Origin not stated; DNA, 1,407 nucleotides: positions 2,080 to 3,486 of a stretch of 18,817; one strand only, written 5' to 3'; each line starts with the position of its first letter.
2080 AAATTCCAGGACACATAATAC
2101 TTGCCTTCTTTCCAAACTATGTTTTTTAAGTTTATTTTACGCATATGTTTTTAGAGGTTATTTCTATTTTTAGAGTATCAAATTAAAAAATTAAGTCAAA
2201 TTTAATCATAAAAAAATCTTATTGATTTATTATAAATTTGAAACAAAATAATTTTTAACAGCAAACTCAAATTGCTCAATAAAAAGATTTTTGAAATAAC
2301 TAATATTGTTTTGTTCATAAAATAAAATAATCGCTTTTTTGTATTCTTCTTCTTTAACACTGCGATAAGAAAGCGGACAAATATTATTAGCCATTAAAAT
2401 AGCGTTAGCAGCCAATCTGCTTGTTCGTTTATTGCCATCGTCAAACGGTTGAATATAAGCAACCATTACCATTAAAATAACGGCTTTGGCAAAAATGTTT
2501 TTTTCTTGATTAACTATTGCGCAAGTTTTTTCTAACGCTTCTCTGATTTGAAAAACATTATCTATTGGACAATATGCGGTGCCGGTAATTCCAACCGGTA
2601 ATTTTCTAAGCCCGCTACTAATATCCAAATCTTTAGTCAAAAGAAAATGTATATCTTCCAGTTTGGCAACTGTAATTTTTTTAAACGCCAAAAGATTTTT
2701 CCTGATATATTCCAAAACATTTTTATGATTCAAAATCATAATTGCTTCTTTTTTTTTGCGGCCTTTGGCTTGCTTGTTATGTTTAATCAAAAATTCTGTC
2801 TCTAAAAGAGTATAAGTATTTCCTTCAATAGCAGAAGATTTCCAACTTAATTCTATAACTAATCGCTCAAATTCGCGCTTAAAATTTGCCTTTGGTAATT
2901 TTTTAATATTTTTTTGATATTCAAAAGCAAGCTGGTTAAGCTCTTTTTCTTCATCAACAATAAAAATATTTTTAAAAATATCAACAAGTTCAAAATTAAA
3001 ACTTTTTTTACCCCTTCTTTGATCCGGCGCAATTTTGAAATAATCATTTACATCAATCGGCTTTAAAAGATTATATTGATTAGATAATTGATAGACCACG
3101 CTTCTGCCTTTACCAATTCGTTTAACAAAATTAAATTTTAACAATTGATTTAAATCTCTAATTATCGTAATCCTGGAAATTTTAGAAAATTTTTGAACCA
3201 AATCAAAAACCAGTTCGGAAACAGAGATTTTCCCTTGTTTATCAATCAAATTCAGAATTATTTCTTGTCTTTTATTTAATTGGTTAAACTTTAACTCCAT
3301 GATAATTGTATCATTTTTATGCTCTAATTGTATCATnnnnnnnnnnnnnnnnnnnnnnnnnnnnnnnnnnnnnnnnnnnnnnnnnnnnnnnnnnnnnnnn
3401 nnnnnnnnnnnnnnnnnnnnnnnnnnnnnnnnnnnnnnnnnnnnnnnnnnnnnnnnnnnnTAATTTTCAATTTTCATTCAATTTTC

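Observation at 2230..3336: HTH-Fic/Doc-like protein whose catalytic His is Gln (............)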

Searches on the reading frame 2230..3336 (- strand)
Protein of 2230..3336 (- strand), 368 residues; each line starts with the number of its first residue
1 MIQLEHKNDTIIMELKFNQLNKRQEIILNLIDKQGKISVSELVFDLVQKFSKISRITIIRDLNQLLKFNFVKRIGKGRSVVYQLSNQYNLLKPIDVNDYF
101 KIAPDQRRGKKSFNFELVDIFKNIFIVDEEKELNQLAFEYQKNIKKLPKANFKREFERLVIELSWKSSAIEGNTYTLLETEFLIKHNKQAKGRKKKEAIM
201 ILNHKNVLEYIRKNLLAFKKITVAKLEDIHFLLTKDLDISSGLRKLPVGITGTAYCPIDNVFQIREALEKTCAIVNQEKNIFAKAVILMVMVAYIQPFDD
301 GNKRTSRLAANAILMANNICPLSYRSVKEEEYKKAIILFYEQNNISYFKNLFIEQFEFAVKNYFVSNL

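Call 3: search_protein_families(library=pfam, proteins=[window:2230-3336:-], max_evalue=1)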
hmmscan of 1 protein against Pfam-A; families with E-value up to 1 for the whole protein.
window:2230-3336:- (368 aa): 8 families
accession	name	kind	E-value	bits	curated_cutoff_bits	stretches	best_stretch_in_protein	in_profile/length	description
PF02661.23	Fic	-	1.1e-13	52.2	24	1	221-314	2-93/93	Fic/DOC family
PF08220.18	HTH_DeoR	-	1.4e-05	25.2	21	1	23-74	1-47/57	DeoR-like helix-turn-helix domain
PF01475.25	FUR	-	0.00018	22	23.1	1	23-86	9-75/121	Ferric uptake regulator family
PF03965.22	Penicillinase_R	-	0.004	17.9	22.6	1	23-83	4-63/115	Penicillinase repressor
PF12668.12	DUF3791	-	0.03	14.8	25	1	182-213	5-36/60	Protein of unknown function (DUF3791)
PF22168.2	DIP2311-like_C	-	0.038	14.7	27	1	50-84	28-62/63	Transcriptional regulator DIP2311-like, C-terminal domain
PF07380.17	Pneumo_M2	-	0.046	14.3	27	1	195-232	24-61/89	Pneumovirus M2 protein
PF01316.27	Arg_repressor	-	0.49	10.6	27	1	22-86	5-66/70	Arginine repressor, DNA binding domain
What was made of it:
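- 3115..3270 (-): N-terminal winged helix-turn-helix (residues 23-74 in 368-aa numbering; recognition helix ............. at 3139..3177). Pfam HTH_DeoR E=1.4e-5 (call 3).
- On Fic/Fido superfamily (Pfam PF02661): 52.2 bits against a cut-off of 24 (call 3).
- Checked: It also finds HTH_DeoR at E=1.4e-5, residues 23-74 (call 3).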

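Call 4: search_protein_families(library=ncbifam, proteins=[window:2230-3336:-], max_evalue=1)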
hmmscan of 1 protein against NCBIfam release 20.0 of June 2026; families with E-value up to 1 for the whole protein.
window:2230-3336:- (368 aa): 16 families
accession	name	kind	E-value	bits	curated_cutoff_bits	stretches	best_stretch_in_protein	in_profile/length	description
NF040887.2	trans_reg_YciT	exception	2e-05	24.3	450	1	20-74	1-50/246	DNA-binding transcriptional regulator YciT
NF008154.0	PRK10906.1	equivalog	0.0002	20.8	331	1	22-79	5-57/252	DeoR/GlpR family transcriptional regulator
TIGR01884.1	cas_HTH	subfamily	0.00061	19.2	60.2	1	19-80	139-196/202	CRISPR-associated CARF protein Csa3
NF046029.1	ProtAdlyltaseNmFic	equivalog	0.00063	19.5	230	1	212-336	18-137/177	protein adenylyltransferase Fic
NF033788.1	HTH_metalloreg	subfamily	0.003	17.3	55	1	27-87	16-71/77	metalloregulator ArsR/SmtB family transcription factor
NF041397.1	TranRegGlpR_Halo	equivalog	0.0033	17.1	300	1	21-75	4-53/253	HTH-type transcriptional regulator GlpR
TIGR01550.1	DOC_P1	subfamily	0.0038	17.4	38.65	1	268-318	36-88/122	type II toxin-antitoxin system death-on-curing family toxin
NF007753.1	PRK10434.1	equivalog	0.0053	16.4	350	1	20-83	3-61/253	glucitol operon DNA-binding transcriptional repressor SrlR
NF053606.1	Sta1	subfamily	0.0056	16.7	80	1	20-75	18-68/100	Sta1 family transcriptional regulator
NF041381.1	XopAC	subfamily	0.018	13.8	450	1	284-342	381-435/451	XopAC/AvrAC family type III secretion system effector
TIGR02613.1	mob_myst_B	hypoth_equivalog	0.03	14.2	124.4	1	285-325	112-152/186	mobile mystery protein B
NF040890.1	trans_reg_YgbI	equivalog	0.051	13.1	400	1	22-71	5-49/253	DNA-binding transcriptional repressor YgbI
NF040939.2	trans_reg_lrs14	equivalog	0.053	13.6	90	1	25-74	25-69/103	Lrs14 family HTH-type transcriptional regulator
TIGR03859.1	PQQ_PqqD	equivalog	0.074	12.9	46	1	18-65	27-70/81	pyrroloquinoline quinone biosynthesis peptide chaperone PqqD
TIGR02018.2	his_ut_repres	equivalog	0.08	12.3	220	1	45-92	28-74/226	histidine utilization transcriptional repressor HutC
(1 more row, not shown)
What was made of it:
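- On Doc (death-on-curing) toxins: TIGR01550 scores 17.4 bits against a cut-off of 38.65 (call 4).
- TIGR01550 scores 17.4 bits, below its cut-off of 38.65 (call 4).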

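Call 7: find_homologous_proteins(query=window:2230-3336:-, max_evalue=0.001)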
Query window:2230-3336:- (368 aa): 8000 proteins with E <= 0.001 among 8000 candidates; the best 120 are listed.
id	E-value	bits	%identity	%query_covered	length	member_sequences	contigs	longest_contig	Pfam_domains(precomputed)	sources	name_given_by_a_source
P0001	3.1e-231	785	100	100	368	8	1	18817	PF08220.19,PF02661.24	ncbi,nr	ncbi:Fic family protein [Candidatus Parcubacteria bacterium]|nr:Fic family protein [Candidatus Parcu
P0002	2.5e-183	627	81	96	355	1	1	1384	PF02661.24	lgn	-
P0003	1.4e-181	621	81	96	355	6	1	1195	PF02661.24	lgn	-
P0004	1.7e-181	621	81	96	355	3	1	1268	PF02661.24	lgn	-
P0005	2.1e-181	621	81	96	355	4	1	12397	PF02661.24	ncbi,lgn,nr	ncbi:MAG: Fic family protein [bacterium]|nr:Fic family protein [bacterium]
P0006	1.4e-177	608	77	100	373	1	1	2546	PF08220.19,PF02661.24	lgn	-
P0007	1.1e-173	595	79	96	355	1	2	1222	PF02661.24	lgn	-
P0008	2.1e-173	594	75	99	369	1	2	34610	PF08220.19,PF02661.24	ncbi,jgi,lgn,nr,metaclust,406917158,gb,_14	ncbi:MAG: hypothetical protein ACD_58C00317G0015 [uncultured bacterium]|nr:MAG: hypothetical protein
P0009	8.0e-173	593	78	96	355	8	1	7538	PF08220.19,PF02661.24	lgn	-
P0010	2.8e-171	587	79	94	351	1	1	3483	PF02661.24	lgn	-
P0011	3.8e-171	587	77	96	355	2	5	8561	PF02661.24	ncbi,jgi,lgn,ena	-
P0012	1.5e-169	582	73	99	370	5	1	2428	PF02661.24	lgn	-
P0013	3.5e-168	577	75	96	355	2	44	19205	PF02661.24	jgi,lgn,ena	-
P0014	1.0e-166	572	73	96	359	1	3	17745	PF02661.24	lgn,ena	-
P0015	9.2e-163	559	72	96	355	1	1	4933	PF02661.24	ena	-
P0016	1.3e-162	559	74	96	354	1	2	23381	PF02661.24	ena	-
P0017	1.5e-162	559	72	96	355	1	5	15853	PF02661.24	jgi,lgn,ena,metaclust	metaclust:\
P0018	1.3e-161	556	71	96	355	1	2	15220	PF02661.24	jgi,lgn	-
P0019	4.2e-148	511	68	96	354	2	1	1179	PF02661.24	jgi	-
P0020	3.3e-144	498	64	96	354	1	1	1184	PF02661.24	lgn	-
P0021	8.8e-144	497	69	95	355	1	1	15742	PF08220.19,PF02661.24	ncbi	ncbi:MAG: Fic family protein [Patescibacteria group bacterium]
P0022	1.9e-141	489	66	95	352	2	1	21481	PF02661.24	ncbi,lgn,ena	-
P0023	5.1e-141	488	64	99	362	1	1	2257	PF02661.24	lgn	-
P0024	1.3e-140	487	65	96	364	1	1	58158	PF02661.24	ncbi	-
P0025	8.3e-138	477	64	96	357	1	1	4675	PF08220.19,PF02661.24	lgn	-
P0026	3.0e-136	472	64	94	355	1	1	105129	PF02661.24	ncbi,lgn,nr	ncbi:Fic family protein [Candidatus Wolfebacteria bacterium]|nr:Fic family protein [Candidatus Wolfe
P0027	1.7e-135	470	63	95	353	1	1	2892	PF02661.24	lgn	-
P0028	5.2e-135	468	65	94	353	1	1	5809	PF02661.24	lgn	-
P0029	9.6e-135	467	62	95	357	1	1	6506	PF02661.24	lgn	-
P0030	3.0e-134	466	60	99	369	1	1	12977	PF02661.24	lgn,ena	-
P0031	3.4e-134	466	62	96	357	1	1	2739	PF02661.24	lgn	-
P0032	8.3e-134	464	62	96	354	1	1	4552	PF02661.24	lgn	-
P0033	2.2e-133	463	62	96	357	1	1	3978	PF02661.24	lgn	-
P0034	3.8e-133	462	61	99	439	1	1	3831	PF02661.24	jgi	-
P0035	4.0e-133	462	63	96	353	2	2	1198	PF08220.19,PF02661.24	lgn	-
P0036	6.8e-133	461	65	94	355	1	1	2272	PF02661.24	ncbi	-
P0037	8.2e-133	461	63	96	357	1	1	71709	PF02661.24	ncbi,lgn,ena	-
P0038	8.6e-133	461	61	99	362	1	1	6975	PF02661.24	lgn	-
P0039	1.9e-132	460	63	96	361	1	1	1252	PF08220.19,PF02661.24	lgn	-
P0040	1.9e-132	460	63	96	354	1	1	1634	PF02661.24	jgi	-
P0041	5.5e-132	458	62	94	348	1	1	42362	PF02661.24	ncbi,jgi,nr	ncbi:MAG: Fic family protein [bacterium]|nr:Fic family protein [bacterium]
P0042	7.6e-132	458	63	96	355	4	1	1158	PF08220.19,PF02661.24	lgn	-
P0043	1.3e-131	457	63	96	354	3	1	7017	PF08220.19,PF02661.24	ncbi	-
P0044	1.4e-131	457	62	96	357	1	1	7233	PF08220.19,PF02661.24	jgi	-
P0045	1.5e-131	457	61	95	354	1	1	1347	PF02661.24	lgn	-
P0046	2.3e-131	456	65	94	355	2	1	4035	PF02661.24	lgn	-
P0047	2.3e-131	456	60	99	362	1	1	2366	PF02661.24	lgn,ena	-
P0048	2.3e-131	456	62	96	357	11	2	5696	PF02661.24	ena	-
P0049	3.3e-131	456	63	94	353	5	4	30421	PF02661.24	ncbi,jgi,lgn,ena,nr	ncbi:Fic family protein [Patescibacteria group bacterium]|nr:Fic family protein [Patescibacteria gro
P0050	3.8e-131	456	64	95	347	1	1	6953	PF02661.24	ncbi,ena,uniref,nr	ncbi:MAG: hypothetical protein CEN88_181 [Candidatus Berkelbacteria bacterium Licking1014_2]|uniref:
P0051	5.2e-131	455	59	97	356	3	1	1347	PF02661.24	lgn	-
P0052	8.0e-131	454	63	94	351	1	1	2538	PF02661.24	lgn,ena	-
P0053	2.6e-130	453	62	94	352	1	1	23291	PF02661.24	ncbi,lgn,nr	ncbi:Fic family protein [Candidatus Peregrinibacteria bacterium]|nr:Fic family protein [Candidatus P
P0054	4.0e-130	452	60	95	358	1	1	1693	PF02661.24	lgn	-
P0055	4.1e-130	452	60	99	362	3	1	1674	PF02661.24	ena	-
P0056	5.6e-130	452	62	94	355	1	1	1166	PF02661.24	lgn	-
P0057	6.1e-130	452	61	96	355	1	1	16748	PF02661.24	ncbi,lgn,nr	ncbi:MAG: Fic family protein [bacterium]|nr:Fic family protein [bacterium]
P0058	9.8e-130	451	63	96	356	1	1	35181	PF02661.24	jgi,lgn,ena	-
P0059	1.6e-129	450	62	94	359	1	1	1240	PF02661.24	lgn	-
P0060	2.3e-129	450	61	95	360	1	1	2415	PF02661.24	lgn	-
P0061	2.9e-129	449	60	96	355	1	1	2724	PF02661.24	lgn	-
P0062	3.2e-129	449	60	96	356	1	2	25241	PF02661.24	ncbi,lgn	-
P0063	7.3e-129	448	60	96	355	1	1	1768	PF02661.24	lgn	-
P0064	7.9e-129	448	59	97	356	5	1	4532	PF02661.24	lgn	-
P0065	1.3e-128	447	61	95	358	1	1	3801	PF02661.24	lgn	-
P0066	1.6e-128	447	61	94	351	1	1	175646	PF02661.24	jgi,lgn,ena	-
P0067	1.8e-128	447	75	73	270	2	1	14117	PF02661.24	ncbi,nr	ncbi:Fic family protein, partial [Patescibacteria group bacterium]|nr:Fic family protein [Patescibac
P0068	4.2e-128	446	61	96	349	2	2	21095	PF02661.24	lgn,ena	-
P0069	9.9e-128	444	62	94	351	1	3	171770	PF02661.24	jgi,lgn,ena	-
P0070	1.2e-127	444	60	95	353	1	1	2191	PF02661.24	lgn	-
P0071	1.4e-127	444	59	96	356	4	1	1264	PF02661.24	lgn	-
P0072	1.8e-127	443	59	95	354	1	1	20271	PF02661.24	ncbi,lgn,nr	ncbi:MAG: Fic family protein [Candidatus Moranbacteria bacterium]|nr:Fic family protein [Candidatus 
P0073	2.3e-127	443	58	99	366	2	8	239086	PF02661.24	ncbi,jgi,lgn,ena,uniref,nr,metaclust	ncbi:MAG: hypothetical protein US58_C0024G0007 [Candidatus Magasanikbacteria bacterium GW2011_GWA2_3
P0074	2.5e-127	443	63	89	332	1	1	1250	PF02661.24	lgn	-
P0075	6.1e-127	442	60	94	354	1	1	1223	PF08220.19,PF02661.24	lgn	-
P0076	1.0e-126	441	61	96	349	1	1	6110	PF02661.24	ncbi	-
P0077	1.1e-126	441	60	96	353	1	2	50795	PF01316.28,PF02661.24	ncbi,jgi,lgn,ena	-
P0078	1.9e-126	440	60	94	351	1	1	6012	PF02661.24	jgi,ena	-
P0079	2.3e-126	440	59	94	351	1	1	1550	PF02661.24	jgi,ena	-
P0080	2.4e-126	440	60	95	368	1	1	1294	PF02661.24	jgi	jgi:Fic family protein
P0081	4.4e-126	439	59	96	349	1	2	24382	PF02661.24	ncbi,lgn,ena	-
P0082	4.6e-126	439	59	94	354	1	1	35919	PF02661.24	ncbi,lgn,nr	ncbi:MAG: Fic family protein [bacterium]|nr:Fic family protein [bacterium]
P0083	5.5e-126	439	59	96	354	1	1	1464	PF02661.24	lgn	-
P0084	6.7e-126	438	60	96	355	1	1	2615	PF02661.24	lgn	-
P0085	1.2e-125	438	60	97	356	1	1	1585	PF02661.24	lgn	-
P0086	1.8e-125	437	61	94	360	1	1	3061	PF02661.24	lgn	-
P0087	2.2e-125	437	61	95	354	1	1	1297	PF02661.24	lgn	-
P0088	2.3e-125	437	58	95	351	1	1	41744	PF08220.19,PF02661.24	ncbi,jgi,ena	-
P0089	4.6e-125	436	60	94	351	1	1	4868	PF02661.24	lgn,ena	-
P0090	8.2e-125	435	61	92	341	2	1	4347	PF02661.24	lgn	-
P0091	9.2e-125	435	61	96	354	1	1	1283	PF02661.24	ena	-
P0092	1.6e-124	434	59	94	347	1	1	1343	PF08220.19,PF02661.24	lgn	-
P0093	1.8e-124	434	59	94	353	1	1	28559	PF02661.24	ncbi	-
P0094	3.6e-124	433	58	97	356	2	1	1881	PF02661.24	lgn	-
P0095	6.8e-124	432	58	94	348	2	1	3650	PF02661.24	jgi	jgi:Fic family protein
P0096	7.3e-124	432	59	96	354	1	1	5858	PF02661.24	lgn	-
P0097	1.1e-123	431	59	94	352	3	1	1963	PF02661.24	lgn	-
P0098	1.2e-123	431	59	94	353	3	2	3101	PF02661.24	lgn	-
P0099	1.7e-123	430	58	94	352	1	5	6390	PF02661.24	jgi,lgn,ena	jgi:Uncharacterized conserved protein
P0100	1.8e-123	430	55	96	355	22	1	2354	PF02661.24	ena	-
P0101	2.6e-123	430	59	94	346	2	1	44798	PF02661.24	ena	-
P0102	3.2e-123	429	58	96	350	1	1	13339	PF02661.24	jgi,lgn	jgi:Fic family protein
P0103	5.5e-123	429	59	91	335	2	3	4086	PF02661.24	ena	-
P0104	7.1e-123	428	60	96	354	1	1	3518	PF02661.24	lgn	-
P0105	7.6e-123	428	59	96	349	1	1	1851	PF02661.24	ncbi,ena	-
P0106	1.2e-122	428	57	95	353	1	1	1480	PF02661.24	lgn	-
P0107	1.2e-122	428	59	96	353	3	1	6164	PF02661.24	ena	-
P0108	1.3e-122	427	58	94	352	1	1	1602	PF02661.24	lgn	-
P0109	1.7e-122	427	59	96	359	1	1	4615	PF02661.24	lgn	-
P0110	2.1e-122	427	59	96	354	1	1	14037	PF02661.24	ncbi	ncbi:MAG: Fic family protein [bacterium]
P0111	4.2e-122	426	58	95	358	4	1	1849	PF02661.24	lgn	-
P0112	5.4e-122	425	58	94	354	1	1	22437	PF02661.24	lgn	-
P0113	6.5e-122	425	58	96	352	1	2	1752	PF02661.24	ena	-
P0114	7.1e-122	425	58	94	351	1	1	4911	PF02661.24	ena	-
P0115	7.5e-122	425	60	94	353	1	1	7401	PF02661.24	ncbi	ncbi:MAG: Fic family protein [bacterium]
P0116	8.7e-122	425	57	96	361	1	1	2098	PF02661.24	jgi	jgi:Fic family protein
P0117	8.8e-122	425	57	96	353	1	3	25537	PF08220.19,PF02661.24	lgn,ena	-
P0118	1.9e-121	424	55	96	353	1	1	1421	PF02661.24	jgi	jgi:Fic family protein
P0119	2.8e-121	423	57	94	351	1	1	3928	PF02661.24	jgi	-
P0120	3.0e-121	423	55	94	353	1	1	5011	PF02661.24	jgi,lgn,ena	-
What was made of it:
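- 2230..3300 (-): Coding sequence of the wHTH-Fic(Q) protein, 356 aa, true start ATG at 3300..3298. Homologues are about 355 aa (call 7).
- Checked: Most homologues are about 355 aa (call 7).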

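Call 8: search_solved_structures(query=window:2230-3336:-, max_evalue=0.01, show_alignments=3)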
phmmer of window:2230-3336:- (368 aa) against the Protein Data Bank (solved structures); distinct sequences matched with E-value up to 0.01: 13.
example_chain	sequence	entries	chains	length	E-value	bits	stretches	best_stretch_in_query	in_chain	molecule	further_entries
6i7j_A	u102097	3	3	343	5.3e-11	45.7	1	140-334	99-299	Adenosine monophosphate-protein transferase FICD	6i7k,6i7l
6i7g_A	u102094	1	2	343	7.2e-11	45.3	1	140-334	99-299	Adenosine monophosphate-protein transferase FICD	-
7b7z_A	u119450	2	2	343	7.2e-11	45.3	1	140-334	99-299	Protein adenylyltransferase FICD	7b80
4u04_A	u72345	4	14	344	7.3e-11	45.3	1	140-334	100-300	Adenosine monophosphate-protein transferase FICD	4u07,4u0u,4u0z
6i7h_A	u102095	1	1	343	1.9e-10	43.9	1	140-334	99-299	Adenosine monophosphate-protein transferase FICD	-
6i7i_A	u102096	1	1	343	1.9e-10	43.9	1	140-334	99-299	Adenosine monophosphate-protein transferase FICD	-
6zmd_B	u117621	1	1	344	4.1e-10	42.8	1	141-336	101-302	Protein adenylyltransferase FICD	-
9yz5_A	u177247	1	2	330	6.2e-10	42.2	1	140-334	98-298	Protein adenylyltransferase FICD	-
4u0s_A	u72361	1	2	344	6.9e-10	42.1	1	140-334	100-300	Adenosine monophosphate-protein transferase FICD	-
5jj6_A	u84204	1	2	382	5e-06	29.3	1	165-332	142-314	Adenosine monophosphate-protein transferase FICD homolog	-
5jj7_A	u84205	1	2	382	4.6e-05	26.2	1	165-332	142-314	Adenosine monophosphate-protein transferase FICD homolog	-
8idv_B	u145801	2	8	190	0.00061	22.5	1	200-345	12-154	Cell filamentation protein Fic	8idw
3cuc_A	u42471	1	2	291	0.0013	21.4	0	139-213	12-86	Protein of unknown function with a Fic domain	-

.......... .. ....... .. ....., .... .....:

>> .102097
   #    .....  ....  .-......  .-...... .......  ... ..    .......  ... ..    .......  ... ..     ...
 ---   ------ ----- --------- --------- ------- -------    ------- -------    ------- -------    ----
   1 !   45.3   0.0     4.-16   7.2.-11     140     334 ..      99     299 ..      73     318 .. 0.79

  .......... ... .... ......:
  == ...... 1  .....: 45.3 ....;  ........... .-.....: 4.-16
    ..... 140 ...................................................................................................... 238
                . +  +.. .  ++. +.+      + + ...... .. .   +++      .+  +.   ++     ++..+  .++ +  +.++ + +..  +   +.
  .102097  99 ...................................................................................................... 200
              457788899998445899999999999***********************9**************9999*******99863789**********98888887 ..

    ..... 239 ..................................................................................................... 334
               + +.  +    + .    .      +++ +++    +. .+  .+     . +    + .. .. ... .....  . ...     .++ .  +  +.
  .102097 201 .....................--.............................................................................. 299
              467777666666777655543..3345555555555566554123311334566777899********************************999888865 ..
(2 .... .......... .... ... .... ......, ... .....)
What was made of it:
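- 2821..2838 (-): SSAIEG, class II Fic inhibitory-helix motif [ST]xxxE[GN] (Glu171). Aligned to FICD TVAIEG (call 8).
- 2566..2613 (-): Flap region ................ (target-docking hairpin of Fic enzymes). Aligned to FICD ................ (call 8).
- Checked: So Gln296 is at the catalytic His position and Glu171 at the inhibitory Glu position (call 8).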

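Call 11: search_protein_families(library=padloc, proteins=[window:2230-3336:-], max_evalue=1)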
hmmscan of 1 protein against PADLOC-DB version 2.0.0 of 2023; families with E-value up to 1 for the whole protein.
window:2230-3336:- (368 aa): 8 families
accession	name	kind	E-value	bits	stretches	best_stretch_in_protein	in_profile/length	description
PDLC03963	SoFic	-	2.1e-18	64.9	2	135-320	34-218/361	-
PDLC04840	PDC-S04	-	5.3e-17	60.3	1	158-358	10-214/227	-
PDLC04836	PDC-S04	-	8.8e-11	39.4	1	156-354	22-225/244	-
PDLC04839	PDC-S04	-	7.1e-10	36.9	1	211-343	49-190/205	-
PDLC04837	PDC-S04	-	7.4e-09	33.2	1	153-360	19-228/234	-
PDLC04838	PDC-S04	-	1.8e-08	32.5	1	216-353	58-199/209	-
PDLC01434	CasR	-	0.00023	19.1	1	13-81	117-181/191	"CAS-I,CAS-II,CAS-III,CAS-IV,CAS-V,CAS-VI; associated_signaling"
PDLC04966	PDC-S24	-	0.0017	15.3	1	276-321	298-343/497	-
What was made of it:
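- On SoFic-type anti-phage defence: The PADLOC SoFic match is partial (residues 135-320 against model positions 34-218 of 361, E=2e-18; call 11).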

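Call 14: find_related_loci(query=window:2230-3336:-, collection=genome_contigs, flank=4000)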
Query window:2230-3336:- (368 aa) in genome_contigs; peptide patterns used: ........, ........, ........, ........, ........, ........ (x = any residue, [..] = any of these).
141 stretches matched a pattern; 5 encode a relative of the query (tblastn E <= 1e-3); 5 distinct loci.
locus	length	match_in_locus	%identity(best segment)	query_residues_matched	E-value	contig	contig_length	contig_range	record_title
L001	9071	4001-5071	93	12-368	0e+0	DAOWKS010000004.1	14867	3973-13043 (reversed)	MAG TPA_asm: bacterium isolate CSMAG_2101 CSMAG_2101_k141_1382370_length_14867_cov_54.7893, whole genome shotgun sequenc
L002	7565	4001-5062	81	13-366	0e+0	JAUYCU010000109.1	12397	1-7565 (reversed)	MAG: bacterium isolate C20_maxbin.098 C20_k141_707235, whole genome shotgun sequence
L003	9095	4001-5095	55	8-364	6e-128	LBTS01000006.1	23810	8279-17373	MAG: Candidatus Moranbacteria bacterium GW2011_GWC2_37_8 US63_C0006, whole genome shotgun sequence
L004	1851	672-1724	59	11-365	7e-136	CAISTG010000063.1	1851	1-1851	MAG: Candidatus Buchananbacteria bacterium isolate MJ-time_bin-7222 genome assembly, contig: bin-7222:63/66, whole genom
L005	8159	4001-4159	34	264-307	2e-5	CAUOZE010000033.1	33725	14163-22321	MAG: uncultured Deefgea sp. isolate m03-metabat.2 genome assembly, contig: m03-c96, whole genome shotgun sequence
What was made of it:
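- Tried and rejected: It used up that collection, so no species-level taxonomic census was possible (call 14).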

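Call 18: search_protein_representatives(protein=window:2230-3336:-)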
Query: 368 residues. Proteins with E-value up to 0.001 (for the whole library): 3336; up to 1e-10: 1179; up to 1e-30: 272. The best 150 are listed.
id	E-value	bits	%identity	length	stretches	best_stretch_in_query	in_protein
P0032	2.7e-134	464.2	62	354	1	14-364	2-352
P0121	9.0e-114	396.7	53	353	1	19-364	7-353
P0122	6.5e-100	351.2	53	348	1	19-364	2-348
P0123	4.3e-99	348.5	52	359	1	14-365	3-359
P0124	2.7e-95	336.0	48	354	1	19-365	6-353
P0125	6.3e-94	331.5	49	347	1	20-364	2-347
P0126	1.0e-90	321.0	49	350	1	18-365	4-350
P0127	3.1e-89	316.1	62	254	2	220-365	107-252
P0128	3.9e-89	315.7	47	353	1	20-364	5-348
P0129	6.4e-88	311.7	49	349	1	20-365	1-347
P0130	3.1e-87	309.5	46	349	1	21-364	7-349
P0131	3.8e-87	309.2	47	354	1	18-366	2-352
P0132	5.9e-87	308.6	47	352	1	18-365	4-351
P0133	4.2e-86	305.8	45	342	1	21-364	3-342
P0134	9.8e-85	301.3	47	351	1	18-364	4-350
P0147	3.1e-78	279.9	41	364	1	15-364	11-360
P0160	3.0e-72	260.3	40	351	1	18-365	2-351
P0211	2.8e-54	201.2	33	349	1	19-361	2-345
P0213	1.4e-53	198.9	40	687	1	55-363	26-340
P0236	1.1e-45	172.9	35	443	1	26-363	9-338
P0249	1.8e-42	162.3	39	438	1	51-358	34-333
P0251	2.7e-42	161.8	32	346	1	60-366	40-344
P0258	3.7e-41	158.0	40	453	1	148-364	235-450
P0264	1.7e-39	152.5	33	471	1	22-363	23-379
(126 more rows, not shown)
